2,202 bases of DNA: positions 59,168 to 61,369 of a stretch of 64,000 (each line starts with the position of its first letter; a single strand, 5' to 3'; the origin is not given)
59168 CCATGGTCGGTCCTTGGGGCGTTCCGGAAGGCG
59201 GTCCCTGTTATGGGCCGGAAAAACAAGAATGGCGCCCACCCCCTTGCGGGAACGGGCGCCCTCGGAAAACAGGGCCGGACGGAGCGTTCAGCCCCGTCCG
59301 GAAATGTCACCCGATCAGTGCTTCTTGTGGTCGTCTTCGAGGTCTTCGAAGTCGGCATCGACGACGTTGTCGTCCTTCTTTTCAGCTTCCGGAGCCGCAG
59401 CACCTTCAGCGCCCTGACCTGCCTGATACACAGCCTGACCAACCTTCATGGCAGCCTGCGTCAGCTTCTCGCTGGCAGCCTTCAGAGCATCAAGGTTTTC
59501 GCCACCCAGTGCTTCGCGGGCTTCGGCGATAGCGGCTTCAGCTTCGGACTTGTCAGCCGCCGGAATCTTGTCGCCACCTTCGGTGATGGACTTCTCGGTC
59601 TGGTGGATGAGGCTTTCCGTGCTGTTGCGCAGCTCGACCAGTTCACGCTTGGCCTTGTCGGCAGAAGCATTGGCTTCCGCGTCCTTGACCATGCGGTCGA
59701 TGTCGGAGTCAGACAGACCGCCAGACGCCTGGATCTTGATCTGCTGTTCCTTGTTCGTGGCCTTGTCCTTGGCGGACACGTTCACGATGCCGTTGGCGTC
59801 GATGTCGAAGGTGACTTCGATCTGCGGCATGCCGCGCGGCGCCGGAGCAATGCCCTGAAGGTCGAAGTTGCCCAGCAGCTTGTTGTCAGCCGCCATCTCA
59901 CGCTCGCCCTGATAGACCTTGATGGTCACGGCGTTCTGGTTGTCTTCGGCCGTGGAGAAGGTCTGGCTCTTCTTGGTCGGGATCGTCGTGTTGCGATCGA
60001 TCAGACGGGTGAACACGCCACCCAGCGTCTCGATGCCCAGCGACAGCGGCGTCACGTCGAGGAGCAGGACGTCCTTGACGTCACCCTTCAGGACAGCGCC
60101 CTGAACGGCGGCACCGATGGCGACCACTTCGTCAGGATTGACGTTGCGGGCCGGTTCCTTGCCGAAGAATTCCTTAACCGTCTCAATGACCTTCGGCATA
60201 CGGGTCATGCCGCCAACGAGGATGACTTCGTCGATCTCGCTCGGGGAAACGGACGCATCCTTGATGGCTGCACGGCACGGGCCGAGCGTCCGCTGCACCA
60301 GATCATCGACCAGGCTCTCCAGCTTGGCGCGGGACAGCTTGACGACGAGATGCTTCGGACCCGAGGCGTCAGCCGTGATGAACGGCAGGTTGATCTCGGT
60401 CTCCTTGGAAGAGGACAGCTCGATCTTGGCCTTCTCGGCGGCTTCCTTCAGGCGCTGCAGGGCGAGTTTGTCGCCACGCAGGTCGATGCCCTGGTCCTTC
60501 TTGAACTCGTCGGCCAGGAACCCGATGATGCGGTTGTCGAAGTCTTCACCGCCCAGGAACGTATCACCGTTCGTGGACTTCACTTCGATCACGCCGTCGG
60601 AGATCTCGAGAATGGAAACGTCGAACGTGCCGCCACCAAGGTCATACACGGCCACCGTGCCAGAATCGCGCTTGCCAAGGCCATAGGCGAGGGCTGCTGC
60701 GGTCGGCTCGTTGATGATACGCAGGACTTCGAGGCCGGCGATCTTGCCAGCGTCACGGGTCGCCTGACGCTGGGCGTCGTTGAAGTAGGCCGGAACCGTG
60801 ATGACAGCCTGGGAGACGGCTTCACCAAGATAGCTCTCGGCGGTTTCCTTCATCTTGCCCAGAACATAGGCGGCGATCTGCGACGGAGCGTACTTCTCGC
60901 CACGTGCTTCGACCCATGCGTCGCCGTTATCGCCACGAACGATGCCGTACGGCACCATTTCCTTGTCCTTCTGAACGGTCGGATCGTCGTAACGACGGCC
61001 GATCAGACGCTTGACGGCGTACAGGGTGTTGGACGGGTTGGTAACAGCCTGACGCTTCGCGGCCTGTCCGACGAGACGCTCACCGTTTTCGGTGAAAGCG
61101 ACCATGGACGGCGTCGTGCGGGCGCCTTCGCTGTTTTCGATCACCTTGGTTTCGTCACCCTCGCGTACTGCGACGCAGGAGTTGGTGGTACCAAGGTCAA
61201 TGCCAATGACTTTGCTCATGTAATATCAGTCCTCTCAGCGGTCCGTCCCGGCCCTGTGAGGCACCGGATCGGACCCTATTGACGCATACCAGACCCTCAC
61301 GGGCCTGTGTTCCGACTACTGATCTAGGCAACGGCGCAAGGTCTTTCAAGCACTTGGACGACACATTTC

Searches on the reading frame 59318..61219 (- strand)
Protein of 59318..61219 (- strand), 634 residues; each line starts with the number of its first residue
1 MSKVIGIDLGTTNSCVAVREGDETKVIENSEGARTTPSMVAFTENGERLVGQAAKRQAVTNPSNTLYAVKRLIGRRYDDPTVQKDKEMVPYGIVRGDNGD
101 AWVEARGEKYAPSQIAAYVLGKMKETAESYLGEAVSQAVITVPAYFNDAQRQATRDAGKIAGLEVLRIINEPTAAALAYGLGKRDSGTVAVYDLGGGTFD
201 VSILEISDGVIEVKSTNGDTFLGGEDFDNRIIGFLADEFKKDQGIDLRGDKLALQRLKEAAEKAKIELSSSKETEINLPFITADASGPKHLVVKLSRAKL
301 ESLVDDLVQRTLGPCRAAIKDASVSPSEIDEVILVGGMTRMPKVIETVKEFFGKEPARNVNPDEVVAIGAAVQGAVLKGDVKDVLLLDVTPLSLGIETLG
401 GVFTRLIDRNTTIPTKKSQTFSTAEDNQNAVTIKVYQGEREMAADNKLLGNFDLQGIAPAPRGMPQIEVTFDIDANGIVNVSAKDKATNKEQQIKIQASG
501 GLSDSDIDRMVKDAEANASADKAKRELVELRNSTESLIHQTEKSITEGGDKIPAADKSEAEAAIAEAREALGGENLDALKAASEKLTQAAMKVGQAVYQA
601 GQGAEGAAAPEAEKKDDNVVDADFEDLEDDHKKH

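Call 49: search_protein_families(library=pfam, proteins=[window:59318-61219:-], max_evalue=0.001)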
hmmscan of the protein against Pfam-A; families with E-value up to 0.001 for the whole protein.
window:59318-61219:- (634 aa): 2 families
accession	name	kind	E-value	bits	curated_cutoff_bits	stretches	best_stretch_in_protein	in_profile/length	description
PF00012.26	HSP70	-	8.8e-275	913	20.6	1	4-599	1-599/599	Hsp70 protein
PF06723.19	MreB_Mbl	-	2.4e-14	53.4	27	1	134-268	92-222/327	MreB/Mbl protein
